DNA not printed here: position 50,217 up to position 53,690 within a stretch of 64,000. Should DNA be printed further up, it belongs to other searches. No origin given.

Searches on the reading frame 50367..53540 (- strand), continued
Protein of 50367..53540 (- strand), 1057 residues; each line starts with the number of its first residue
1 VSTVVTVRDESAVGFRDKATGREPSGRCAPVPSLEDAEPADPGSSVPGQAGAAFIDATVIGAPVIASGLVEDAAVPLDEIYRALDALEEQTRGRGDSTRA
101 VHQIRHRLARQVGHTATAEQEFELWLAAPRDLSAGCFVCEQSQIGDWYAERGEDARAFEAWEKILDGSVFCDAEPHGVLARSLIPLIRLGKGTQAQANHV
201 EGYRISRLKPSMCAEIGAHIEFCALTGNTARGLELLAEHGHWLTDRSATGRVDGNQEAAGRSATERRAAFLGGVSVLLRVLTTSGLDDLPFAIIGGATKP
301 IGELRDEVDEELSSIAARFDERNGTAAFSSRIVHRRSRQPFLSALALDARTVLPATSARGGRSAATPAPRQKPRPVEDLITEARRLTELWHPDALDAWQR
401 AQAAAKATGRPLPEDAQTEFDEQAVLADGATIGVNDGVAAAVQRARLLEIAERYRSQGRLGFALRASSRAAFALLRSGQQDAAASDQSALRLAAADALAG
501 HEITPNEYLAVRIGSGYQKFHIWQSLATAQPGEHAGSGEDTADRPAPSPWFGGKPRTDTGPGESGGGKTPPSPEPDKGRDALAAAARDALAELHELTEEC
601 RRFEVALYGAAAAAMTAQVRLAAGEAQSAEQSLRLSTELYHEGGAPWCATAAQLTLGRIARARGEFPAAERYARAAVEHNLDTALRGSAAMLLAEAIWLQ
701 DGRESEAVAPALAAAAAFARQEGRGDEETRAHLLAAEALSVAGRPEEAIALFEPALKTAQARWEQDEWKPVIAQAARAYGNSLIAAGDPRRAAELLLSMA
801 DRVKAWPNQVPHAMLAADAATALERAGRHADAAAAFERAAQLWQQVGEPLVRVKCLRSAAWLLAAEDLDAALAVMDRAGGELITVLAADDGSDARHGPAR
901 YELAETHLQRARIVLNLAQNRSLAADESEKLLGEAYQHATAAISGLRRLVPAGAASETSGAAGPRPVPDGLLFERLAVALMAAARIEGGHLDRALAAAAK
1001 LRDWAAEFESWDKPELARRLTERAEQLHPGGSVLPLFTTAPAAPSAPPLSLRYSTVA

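Call 60: get_annotated_region(hit=H5, flank=7000)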
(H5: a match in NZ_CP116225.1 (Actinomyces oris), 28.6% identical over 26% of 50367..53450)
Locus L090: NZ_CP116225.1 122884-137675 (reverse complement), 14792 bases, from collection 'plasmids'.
description: Actinomyces oris strain WVU627 plasmid unnamed1, complete sequence
organism: Actinomyces oris (NCBI taxid 544580)
taxonomy: Bacteria; Actinomycetota; Actinomycetes; Actinomycetales; Actinomycetaceae; Actinomyces; Actinomyces oris
host: -; source: Homo sapiens,Cell culture,oral cavity; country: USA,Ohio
typing (MOB-suite, as given by PLSDB): non-mobilizable
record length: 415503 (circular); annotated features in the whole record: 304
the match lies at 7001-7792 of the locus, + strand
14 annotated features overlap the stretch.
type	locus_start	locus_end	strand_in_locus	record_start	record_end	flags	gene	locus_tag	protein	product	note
CDS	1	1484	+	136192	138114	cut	-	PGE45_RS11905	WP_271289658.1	ABC transporter permease subunit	GO:0055085 - transmembrane transport [Evidence IEA]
CDS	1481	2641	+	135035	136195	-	-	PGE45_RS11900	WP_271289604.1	ABC transporter ATP-binding protein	-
CDS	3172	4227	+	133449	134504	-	-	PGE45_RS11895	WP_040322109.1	hypothetical protein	-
CDS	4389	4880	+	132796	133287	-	-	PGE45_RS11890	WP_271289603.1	hypothetical protein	-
CDS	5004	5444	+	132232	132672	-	-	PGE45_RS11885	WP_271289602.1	YbjN domain-containing protein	-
CDS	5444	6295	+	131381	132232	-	-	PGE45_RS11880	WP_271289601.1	hypothetical protein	-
CDS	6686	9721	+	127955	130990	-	-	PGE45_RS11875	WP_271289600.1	hypothetical protein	-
CDS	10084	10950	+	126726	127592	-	-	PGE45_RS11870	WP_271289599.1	glutathione S-transferase C-terminal domain-containing protein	-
CDS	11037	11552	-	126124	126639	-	-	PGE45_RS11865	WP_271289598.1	GNAT family N-acetyltransferase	-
CDS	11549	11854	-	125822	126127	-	-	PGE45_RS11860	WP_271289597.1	DUF1778 domain-containing protein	-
CDS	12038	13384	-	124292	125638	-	-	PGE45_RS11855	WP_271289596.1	DUF4921 family protein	-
CDS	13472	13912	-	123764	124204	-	-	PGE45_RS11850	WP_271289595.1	TA system VapC family ribonuclease toxin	-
CDS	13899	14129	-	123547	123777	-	-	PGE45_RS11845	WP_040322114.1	hypothetical protein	-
CDS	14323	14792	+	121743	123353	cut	-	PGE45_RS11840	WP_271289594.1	cation:proton antiporter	-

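Call 61: get_annotated_region(hit=H1, flank=6000)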
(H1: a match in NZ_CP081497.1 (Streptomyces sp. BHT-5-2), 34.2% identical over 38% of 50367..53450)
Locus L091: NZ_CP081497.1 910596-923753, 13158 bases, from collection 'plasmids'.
description: Streptomyces sp. BHT-5-2 plasmid p1, complete sequence
organism: Streptomyces sp. BHT-5-2 (NCBI taxid 2866715)
taxonomy: Bacteria; Actinomycetota; Actinomycetes; Kitasatosporales; Streptomycetaceae; Streptomyces; Streptomyces sp. BHT-5-2
host: -; source: whole organism,plant soil; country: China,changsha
typing (MOB-suite, as given by PLSDB): non-mobilizable
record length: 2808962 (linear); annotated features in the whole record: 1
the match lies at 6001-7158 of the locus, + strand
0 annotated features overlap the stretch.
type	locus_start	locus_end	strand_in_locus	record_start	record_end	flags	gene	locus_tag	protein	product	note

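Call 62: get_annotated_region(hit=H4, flank=6000)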
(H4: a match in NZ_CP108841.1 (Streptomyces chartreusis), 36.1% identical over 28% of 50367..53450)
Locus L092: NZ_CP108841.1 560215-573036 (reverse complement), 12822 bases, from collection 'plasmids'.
description: Streptomyces chartreusis strain NBC_00851 plasmid unnamed1, complete sequence
organism: Streptomyces chartreusis (NCBI taxid 1969)
taxonomy: Bacteria; Actinomycetota; Actinomycetes; Kitasatosporales; Streptomycetaceae; Streptomyces; Streptomyces chartreusis
host: -; source: -; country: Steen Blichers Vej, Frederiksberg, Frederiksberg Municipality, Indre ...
typing (MOB-suite, as given by PLSDB): non-mobilizable
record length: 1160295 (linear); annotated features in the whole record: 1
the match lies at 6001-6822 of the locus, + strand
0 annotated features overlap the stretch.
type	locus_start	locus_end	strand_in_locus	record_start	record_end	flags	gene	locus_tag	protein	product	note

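Call 68: find_encoding_contigs(protein=P0154, flank=10000, max_places=2)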
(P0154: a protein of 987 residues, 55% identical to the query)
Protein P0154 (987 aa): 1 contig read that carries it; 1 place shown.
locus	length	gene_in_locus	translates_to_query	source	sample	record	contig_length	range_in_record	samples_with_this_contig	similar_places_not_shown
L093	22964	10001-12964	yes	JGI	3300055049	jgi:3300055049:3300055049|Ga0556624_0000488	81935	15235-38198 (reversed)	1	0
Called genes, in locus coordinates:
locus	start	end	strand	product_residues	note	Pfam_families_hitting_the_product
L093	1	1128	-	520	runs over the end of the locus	PF00005:ABC_tran, PF13304:AAA_21 (faint), PF00005:ABC_tran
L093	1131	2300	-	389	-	PF13407:Peripla_BP_4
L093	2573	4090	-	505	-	PF02610:AraA_N, PF24856:AraA_central, PF11762:Arabinose_Iso_C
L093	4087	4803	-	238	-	PF00596:Aldolase_II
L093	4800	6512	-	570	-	PF00370:FGGY_N (weak), PF02782:FGGY_C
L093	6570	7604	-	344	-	PF00356:LacI, PF00532:Peripla_BP_1, PF13407:Peripla_BP_4, PF13377:Peripla_BP_3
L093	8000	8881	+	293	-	PF13649:Methyltransf_25 (faint), PF05175:MTS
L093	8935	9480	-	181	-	PF02861:Clp_N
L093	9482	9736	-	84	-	-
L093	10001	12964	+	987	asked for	-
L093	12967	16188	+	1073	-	-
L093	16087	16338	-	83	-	-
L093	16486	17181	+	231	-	PF00440:TetR_N, PF21597:TetR_C_43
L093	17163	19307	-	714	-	PF02065:Melibiase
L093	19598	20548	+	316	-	-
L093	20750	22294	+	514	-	PF00324:AA_permease, PF13520:AA_permease_2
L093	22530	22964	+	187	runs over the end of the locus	-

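Call 69: find_encoding_contigs(protein=P0148, flank=10000, max_places=2)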
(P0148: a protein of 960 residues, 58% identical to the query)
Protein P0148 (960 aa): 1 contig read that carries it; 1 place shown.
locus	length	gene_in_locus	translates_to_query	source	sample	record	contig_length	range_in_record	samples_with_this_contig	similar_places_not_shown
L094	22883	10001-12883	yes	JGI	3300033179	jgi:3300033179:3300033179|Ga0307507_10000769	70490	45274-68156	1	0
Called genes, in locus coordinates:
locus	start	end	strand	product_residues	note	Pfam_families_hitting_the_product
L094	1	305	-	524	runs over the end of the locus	PF00005:ABC_tran, PF13304:AAA_21 (faint), PF00005:ABC_tran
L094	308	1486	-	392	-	PF13407:Peripla_BP_4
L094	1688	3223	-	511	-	PF02610:AraA_N, PF24856:AraA_central, PF11762:Arabinose_Iso_C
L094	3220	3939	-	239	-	PF00596:Aldolase_II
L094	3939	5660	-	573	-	PF00370:FGGY_N (weak), PF02782:FGGY_C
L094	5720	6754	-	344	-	PF00356:LacI, PF00532:Peripla_BP_1, PF13407:Peripla_BP_4, PF13377:Peripla_BP_3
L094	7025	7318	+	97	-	-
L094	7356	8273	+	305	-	PF05175:MTS, PF13649:Methyltransf_25 (weak)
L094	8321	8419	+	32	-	-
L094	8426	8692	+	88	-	-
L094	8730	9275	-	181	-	PF02861:Clp_N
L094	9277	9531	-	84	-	PF13384:HTH_23 (faint)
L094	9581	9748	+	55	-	-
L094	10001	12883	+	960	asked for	-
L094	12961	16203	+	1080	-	-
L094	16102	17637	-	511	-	PF00083:Sugar_tr, PF07690:MFS_1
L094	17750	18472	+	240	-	PF00440:TetR_N, PF21597:TetR_C_43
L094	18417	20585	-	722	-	PF16875:Glyco_hydro_36N (faint), PF02065:Melibiase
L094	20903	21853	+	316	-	-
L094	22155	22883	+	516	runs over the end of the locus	PF00324:AA_permease, PF13520:AA_permease_2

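Call 74: search_protein_families(library=ncbifam, proteins=[L086:8145-10001:+, L086:10001-12997:+, L089:6713-9835:+, L090:6686-9721:+, L093:8935-9480:-], max_evalue=0.001)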
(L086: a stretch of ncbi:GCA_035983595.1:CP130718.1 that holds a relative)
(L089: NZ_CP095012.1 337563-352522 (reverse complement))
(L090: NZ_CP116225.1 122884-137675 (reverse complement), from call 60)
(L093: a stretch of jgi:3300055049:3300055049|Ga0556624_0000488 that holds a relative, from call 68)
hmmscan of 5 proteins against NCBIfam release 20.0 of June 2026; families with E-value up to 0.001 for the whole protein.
L086:8145-10001:+ (618 aa): 4 families
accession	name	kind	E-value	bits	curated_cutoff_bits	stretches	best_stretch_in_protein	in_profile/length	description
NF010683.0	PRK14083.1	equivalog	5e-259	860.8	455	1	15-606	5-600/604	HSP90 family protein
NF003555.1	PRK05218.1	equivalog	2.6e-50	171.5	371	1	16-580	3-598/614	molecular chaperone HtpG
NF047352.1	P_loop_sacsin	domain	3.1e-10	40.4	50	1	41-133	4-79/80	sacsin N-terminal ATP-binding-like domain-containing protein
NF050001.1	restrict_BbrUII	equivalog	1.5e-08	33.7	550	1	17-138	2-117/659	BbrUII/HgiDII family restriction enzyme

L086:10001-12997:+ (998 aa): 0 families

L089:6713-9835:+ (1040 aa): 0 families

L090:6686-9721:+ (1011 aa): 0 families

L093:8935-9480:- (181 aa): 4 families
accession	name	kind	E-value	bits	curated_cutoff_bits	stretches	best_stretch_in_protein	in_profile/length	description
TIGR03346.1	chaperone_ClpB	equivalog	1.4e-08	33.6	1232.1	1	113-175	1-63/853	ATP-dependent chaperone ClpB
TIGR02639.1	ClpA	equivalog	7.5e-06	24.4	993.15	0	115-173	3-59/734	ATP-dependent Clp protease ATP-binding subunit ClpA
NF033606.1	heat_AAA_ClpK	exception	8.4e-05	20.6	1900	0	10-65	194-246/949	heat shock survival AAA family ATPase ClpK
TIGR03345.1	VI_ClpV1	equivalog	0.00048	18.5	884.95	0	116-174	4-62/852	type VI secretion system ATPase TssH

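Call 78: find_related_loci(query=A4, collection=metagenome_contigs, flank=7000)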
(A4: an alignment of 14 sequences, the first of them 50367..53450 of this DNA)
Query A4 (1027 aa) in metagenome_contigs; peptide patterns used: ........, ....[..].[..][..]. (x = any residue, [..] = any of these).
477 stretches matched a pattern; 146 encode a relative of the query (tblastn E <= 1e-3); the best 80 are kept; 80 distinct loci.
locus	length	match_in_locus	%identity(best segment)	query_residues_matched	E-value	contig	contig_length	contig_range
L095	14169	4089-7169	100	1-1027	0e+0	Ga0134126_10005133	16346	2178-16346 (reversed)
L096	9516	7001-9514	100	1-838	0e+0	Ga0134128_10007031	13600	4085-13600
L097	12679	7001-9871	79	38-1027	0e+0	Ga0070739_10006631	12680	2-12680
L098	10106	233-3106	80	38-1027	0e+0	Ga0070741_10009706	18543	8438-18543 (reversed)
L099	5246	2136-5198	58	20-998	0e+0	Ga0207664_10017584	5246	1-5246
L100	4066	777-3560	49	39-998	0e+0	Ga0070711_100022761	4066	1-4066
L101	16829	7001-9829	58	39-1003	0e+0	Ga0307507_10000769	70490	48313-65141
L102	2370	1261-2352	58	34-399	5e-135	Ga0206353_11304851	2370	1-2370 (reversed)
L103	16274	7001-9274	34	36-834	7e-88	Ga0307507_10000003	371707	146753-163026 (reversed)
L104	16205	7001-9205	35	37-834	3e-87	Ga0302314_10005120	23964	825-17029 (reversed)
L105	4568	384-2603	34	38-833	2e-87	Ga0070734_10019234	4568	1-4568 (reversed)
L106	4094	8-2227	35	75-855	1e-80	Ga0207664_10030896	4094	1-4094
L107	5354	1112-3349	39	38-837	5e-69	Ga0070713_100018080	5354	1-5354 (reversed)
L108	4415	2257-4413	32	35-812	2e-65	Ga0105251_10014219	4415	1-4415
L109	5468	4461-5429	41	38-385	4e-63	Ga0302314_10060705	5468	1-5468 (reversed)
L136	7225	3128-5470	40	35-832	2e-49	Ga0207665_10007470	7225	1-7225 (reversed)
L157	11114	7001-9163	35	38-832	1e-42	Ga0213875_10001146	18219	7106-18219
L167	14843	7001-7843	37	32-329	3e-40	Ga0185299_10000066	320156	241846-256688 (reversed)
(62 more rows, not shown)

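Call 83: search_protein_families(library=pfam, proteins=[L097:5387-6826:+, L157:4756-6885:-, L136:2135-2797:+, L167:5447-6901:+, L090:5444-6295:+], max_evalue=0.001)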
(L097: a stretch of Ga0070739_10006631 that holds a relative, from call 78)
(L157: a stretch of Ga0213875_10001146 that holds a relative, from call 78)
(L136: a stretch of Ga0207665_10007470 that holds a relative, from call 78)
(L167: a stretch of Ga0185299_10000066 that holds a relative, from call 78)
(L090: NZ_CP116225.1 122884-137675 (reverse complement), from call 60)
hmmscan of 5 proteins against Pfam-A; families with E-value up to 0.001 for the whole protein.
L097:5387-6826:+ (479 aa): 10 families
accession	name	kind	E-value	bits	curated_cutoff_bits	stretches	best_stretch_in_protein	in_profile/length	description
PF13649.12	Methyltransf_25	-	2e-23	83.3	27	2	322-412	1-93/97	Methyltransferase domain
PF13847.12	Methyltransf_31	-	3.4e-16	59.7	27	2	321-389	6-80/145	Methyltransferase domain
PF05175.20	MTS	-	3.7e-14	53.1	23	1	81-166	24-108/170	Methyltransferase small domain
PF08242.18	Methyltransf_12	-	5.6e-13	49.9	30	1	323-410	1-90/98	Methyltransferase domain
PF08241.18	Methyltransf_11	-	9.6e-13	49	21.2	1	323-416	1-91/95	Methyltransferase domain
PF05724.17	TPMT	-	2.7e-09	37.5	26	1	289-456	6-189/218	Thiopurine S-methyltransferase (TPMT)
PF13489.12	Methyltransf_23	-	8.7e-09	35.8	27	1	308-355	12-59/164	Methyltransferase domain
PF06325.19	PrmA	-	2.5e-08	34.2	22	1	91-164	164-234/296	Ribosomal protein L11 methyltransferase (PrmA)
PF01209.24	Ubie_methyltran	-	9.3e-07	28.9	20.1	0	84-133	43-92/233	ubiE/COQ5 methyltransferase family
PF13679.12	Methyltransf_32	-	0.00059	20.3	27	0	80-131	16-71/143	Methyltransferase domain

L157:4756-6885:- (709 aa): 2 families
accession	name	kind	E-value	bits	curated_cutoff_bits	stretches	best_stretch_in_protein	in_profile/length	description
PF02897.21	Peptidase_S9_N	-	5.8e-104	348.6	24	1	6-420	1-410/414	Prolyl oligopeptidase, N-terminal beta-propeller domain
PF00326.27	Peptidase_S9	-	3.6e-67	226.4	22.6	1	487-703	1-211/213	Prolyl oligopeptidase family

L136:2135-2797:+ (220 aa): 2 families
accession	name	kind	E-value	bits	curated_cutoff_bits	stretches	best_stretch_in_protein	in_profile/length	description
PF00440.29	TetR_N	-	3.1e-07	30.5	24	1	51-79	14-42/47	Bacterial regulatory proteins, tetR family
PF13384.12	HTH_23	-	0.00031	20.9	24.6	0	52-72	16-36/50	Homeodomain-like domain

L167:5447-6901:+ (484 aa): 1 family
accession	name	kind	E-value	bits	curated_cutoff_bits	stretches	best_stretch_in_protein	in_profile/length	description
PF05762.20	VWA_CoxE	-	8.9e-51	172.9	26.4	1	263-477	9-222/222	VWA domain containing CoxE-like protein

L090:5444-6295:+ (283 aa): 0 families
